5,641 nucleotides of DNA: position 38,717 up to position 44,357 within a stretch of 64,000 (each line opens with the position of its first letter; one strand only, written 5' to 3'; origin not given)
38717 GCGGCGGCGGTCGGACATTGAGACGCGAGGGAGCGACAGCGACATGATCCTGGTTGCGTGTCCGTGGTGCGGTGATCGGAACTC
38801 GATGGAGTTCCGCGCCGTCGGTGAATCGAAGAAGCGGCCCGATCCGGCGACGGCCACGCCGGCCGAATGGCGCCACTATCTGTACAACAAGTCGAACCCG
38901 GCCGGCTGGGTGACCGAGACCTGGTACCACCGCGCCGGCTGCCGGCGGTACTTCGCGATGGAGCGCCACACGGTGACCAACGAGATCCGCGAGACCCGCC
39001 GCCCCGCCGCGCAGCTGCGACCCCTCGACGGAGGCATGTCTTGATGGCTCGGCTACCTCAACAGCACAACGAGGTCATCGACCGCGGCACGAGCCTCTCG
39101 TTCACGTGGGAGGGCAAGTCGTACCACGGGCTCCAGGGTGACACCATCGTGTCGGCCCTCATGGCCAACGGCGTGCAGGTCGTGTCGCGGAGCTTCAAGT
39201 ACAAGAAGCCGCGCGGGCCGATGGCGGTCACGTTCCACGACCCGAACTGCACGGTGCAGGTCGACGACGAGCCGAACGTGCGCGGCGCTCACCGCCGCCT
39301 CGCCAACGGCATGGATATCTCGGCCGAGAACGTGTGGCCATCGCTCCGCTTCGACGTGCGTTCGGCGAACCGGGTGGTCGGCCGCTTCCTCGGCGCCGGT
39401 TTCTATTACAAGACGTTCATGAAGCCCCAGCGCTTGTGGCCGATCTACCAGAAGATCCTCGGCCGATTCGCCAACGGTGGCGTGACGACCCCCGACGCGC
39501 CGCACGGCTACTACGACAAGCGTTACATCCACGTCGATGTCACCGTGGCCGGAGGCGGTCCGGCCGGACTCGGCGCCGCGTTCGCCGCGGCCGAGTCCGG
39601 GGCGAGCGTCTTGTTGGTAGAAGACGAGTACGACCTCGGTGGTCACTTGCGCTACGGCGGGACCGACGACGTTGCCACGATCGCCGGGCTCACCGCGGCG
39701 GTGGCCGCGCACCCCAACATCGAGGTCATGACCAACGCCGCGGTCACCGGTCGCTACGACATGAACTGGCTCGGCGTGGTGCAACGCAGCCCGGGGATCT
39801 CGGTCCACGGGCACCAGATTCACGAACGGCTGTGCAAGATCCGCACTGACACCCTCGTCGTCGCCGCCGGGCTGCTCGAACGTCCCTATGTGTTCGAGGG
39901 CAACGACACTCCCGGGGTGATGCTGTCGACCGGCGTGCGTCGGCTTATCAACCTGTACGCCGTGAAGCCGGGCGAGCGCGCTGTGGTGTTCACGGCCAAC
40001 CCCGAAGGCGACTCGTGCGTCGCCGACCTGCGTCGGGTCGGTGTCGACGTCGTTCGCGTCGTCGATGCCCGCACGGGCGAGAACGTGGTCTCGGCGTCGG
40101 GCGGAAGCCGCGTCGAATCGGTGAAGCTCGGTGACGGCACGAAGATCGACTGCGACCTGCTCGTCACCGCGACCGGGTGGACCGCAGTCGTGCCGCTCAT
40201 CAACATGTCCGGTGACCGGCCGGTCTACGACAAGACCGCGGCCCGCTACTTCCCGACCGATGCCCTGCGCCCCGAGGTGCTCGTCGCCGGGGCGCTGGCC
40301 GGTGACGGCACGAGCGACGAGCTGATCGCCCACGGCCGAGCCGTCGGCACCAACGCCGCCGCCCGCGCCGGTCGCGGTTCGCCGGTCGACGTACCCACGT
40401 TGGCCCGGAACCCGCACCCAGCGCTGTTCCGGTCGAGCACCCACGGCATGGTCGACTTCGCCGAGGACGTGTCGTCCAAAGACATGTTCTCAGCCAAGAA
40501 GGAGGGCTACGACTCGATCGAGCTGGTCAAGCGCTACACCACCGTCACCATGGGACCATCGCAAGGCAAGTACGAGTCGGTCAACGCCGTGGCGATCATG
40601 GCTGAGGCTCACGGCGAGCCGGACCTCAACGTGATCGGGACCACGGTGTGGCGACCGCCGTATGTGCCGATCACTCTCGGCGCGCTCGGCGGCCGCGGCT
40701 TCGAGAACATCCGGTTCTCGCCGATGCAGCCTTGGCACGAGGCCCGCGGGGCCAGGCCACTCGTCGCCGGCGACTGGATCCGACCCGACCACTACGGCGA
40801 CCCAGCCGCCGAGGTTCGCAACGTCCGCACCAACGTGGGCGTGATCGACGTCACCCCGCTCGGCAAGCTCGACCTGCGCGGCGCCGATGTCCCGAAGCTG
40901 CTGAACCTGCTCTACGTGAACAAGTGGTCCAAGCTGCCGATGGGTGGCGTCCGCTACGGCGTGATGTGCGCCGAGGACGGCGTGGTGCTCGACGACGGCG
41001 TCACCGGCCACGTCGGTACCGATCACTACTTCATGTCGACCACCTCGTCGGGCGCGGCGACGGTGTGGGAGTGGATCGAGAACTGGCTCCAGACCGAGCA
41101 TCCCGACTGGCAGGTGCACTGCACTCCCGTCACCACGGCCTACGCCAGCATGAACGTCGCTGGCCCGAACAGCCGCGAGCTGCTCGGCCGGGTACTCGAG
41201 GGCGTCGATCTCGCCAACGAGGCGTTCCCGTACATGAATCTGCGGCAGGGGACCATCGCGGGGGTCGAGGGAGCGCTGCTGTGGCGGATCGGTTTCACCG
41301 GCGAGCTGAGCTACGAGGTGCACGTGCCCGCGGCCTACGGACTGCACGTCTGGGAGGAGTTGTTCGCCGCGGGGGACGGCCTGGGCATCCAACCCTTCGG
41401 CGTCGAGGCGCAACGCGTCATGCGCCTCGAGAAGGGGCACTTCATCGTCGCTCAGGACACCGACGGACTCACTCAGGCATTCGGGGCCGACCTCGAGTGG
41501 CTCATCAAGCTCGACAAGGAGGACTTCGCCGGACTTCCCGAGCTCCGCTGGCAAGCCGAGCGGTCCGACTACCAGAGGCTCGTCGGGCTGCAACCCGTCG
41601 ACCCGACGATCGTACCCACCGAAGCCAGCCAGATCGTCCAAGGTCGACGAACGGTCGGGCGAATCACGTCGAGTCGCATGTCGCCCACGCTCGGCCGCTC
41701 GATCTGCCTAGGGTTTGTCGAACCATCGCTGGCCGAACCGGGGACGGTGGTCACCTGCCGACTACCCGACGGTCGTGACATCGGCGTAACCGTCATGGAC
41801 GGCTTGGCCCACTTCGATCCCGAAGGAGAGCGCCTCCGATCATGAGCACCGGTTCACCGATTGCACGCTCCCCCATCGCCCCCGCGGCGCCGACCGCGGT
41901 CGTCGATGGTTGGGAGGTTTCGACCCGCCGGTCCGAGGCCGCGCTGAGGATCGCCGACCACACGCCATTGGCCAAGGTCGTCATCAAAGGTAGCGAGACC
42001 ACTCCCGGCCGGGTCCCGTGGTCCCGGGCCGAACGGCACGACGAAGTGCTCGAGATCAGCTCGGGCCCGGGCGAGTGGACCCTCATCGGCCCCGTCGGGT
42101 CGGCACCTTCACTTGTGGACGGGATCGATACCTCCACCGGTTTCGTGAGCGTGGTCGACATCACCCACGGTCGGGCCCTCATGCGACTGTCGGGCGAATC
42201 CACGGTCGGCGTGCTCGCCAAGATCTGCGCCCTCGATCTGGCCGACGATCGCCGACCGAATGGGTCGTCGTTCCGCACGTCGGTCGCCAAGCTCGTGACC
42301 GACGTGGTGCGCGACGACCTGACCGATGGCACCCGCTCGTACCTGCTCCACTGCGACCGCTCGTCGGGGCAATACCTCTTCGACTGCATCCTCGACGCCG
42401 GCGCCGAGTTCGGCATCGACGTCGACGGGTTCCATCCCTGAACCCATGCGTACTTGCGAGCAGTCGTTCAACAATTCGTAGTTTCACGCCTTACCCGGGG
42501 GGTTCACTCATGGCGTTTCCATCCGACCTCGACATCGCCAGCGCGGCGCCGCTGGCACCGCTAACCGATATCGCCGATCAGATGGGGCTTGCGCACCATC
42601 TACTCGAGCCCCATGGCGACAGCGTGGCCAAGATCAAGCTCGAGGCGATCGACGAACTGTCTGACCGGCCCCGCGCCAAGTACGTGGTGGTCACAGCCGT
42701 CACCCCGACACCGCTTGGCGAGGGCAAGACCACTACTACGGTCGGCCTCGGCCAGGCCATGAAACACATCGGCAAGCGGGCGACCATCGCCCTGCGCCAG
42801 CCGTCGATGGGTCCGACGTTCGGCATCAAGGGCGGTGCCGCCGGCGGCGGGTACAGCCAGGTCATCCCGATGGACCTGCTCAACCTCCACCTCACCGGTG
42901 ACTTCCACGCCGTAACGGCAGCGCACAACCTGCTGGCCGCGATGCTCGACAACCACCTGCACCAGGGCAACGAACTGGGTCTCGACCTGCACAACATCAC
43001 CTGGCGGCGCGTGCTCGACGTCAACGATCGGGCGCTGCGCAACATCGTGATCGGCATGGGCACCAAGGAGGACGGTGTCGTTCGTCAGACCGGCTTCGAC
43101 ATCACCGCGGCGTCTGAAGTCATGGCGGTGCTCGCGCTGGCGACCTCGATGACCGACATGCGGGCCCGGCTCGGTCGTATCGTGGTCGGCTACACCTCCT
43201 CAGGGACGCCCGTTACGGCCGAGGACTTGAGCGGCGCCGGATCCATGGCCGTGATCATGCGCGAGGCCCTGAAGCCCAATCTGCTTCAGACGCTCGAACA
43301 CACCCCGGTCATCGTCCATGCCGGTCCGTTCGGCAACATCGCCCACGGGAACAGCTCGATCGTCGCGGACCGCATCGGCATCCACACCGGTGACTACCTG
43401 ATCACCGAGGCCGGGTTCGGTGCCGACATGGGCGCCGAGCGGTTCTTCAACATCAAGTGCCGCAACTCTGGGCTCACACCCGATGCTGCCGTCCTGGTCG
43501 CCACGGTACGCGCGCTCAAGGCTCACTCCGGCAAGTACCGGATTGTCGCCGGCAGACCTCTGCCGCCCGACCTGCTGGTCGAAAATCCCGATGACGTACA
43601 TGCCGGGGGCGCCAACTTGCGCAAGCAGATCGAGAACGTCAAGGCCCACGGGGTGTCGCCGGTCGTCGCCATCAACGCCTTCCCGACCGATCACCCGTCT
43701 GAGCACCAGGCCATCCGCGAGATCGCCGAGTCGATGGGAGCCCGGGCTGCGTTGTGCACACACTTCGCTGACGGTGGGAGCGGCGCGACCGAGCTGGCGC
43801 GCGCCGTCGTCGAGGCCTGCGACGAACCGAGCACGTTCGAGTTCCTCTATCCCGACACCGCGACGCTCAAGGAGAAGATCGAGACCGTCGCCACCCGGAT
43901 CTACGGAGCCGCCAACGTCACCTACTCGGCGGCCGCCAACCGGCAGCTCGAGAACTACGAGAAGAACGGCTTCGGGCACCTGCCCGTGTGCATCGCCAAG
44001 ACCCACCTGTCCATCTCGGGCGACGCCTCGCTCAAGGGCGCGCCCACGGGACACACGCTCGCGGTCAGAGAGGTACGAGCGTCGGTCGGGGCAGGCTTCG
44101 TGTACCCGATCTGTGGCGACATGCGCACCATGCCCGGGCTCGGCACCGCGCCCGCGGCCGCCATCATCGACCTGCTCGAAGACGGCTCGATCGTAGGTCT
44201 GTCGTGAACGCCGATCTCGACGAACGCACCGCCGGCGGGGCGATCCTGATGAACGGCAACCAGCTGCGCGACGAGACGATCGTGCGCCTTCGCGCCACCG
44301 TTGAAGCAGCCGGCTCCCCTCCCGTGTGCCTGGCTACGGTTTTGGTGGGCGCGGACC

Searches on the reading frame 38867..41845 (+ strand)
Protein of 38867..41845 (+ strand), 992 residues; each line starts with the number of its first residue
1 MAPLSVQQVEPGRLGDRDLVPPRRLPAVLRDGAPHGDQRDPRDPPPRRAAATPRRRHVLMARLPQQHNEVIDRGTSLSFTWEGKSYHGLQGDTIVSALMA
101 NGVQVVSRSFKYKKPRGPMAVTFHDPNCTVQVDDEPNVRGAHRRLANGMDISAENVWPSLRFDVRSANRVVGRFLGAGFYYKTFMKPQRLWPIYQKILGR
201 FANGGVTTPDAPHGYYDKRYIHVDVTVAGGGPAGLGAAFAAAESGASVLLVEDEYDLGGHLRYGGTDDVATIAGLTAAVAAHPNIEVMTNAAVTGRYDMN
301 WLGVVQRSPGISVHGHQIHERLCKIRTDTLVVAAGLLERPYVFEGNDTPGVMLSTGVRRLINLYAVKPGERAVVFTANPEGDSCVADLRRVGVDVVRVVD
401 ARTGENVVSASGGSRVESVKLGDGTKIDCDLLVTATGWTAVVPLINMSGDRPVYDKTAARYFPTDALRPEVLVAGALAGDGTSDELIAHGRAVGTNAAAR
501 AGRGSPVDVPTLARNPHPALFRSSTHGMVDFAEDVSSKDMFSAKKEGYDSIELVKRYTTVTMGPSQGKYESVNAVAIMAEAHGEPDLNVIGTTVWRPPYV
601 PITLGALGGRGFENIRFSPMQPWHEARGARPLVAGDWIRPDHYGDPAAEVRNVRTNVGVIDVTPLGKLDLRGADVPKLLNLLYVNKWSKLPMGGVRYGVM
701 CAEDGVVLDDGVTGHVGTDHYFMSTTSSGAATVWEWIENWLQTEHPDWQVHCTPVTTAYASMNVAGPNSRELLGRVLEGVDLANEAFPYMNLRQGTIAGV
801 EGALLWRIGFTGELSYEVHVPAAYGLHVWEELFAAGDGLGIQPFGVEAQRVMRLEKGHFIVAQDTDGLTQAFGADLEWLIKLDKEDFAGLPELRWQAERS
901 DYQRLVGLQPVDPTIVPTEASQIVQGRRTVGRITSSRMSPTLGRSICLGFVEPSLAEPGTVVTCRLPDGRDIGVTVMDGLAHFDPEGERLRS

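Call 27: search_protein_families(library=pfam, proteins=[window:38867-41845:+], max_evalue=0.0001)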
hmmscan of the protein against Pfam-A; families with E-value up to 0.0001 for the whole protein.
window:38867-41845:+ (992 aa): 8 families
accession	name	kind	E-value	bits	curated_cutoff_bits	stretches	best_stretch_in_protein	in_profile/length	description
PF01571.26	GCV_T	-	3.4e-62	210.4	25.6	1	622-878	3-254/255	Aminomethyltransferase folate-binding domain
PF17806.6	SO_alpha_A3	-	2.4e-24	85.9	23.1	1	528-608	5-84/87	Sarcosine oxidase A3 domain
PF13510.11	Fer2_4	-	3.1e-21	75.7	22.8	1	76-154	3-80/82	2Fe-2S iron-sulfur cluster binding domain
PF08669.17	GCV_T_C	-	4.4e-15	55.8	25.9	1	904-977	2-74/80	Glycine cleavage T-protein C-terminal barrel domain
PF07992.20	Pyr_redox_2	-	5.8e-10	39.5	26.1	1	224-351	2-119/291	Pyridine nucleotide-disulphide oxidoreductase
PF12831.13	FAD_oxidored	-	9.2e-09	35.5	27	1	224-265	1-42/416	FAD dependent oxidoreductase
PF00890.30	FAD_binding_2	-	1.3e-05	25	20.4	1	224-263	1-40/414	FAD binding domain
PF03486.20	HI0933_like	-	2.8e-05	24.1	50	0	224-265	2-43/244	HI0933-like protein Rossmann domain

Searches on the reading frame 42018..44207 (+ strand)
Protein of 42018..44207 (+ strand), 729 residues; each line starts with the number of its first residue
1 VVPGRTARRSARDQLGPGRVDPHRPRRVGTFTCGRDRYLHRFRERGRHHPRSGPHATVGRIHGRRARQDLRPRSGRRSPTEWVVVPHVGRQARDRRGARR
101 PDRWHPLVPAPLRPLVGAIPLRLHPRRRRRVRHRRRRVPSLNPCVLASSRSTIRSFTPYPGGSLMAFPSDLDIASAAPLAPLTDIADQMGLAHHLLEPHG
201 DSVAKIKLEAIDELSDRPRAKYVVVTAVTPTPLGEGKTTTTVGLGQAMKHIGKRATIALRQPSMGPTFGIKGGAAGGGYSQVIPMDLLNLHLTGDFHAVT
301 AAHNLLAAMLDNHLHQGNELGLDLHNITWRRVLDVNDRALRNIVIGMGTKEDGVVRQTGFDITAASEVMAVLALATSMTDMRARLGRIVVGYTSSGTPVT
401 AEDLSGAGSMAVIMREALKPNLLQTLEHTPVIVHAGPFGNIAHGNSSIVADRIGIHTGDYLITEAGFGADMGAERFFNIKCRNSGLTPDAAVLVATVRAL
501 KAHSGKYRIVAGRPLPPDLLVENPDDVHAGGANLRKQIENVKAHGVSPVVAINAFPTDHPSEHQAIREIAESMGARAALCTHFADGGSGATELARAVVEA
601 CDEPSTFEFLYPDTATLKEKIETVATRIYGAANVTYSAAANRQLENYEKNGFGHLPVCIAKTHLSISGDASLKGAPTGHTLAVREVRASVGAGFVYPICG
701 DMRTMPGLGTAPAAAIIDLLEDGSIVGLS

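Call 27: search_protein_families(library=pfam, proteins=[window:42018-44207:+], max_evalue=0.0001)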
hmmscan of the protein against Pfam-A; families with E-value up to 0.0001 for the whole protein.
window:42018-44207:+ (729 aa): 1 family
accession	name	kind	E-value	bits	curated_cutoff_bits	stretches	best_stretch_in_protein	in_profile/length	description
PF01268.25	FTHFS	-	3.3e-251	834.8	27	1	169-729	2-556/556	Formate--tetrahydrofolate ligase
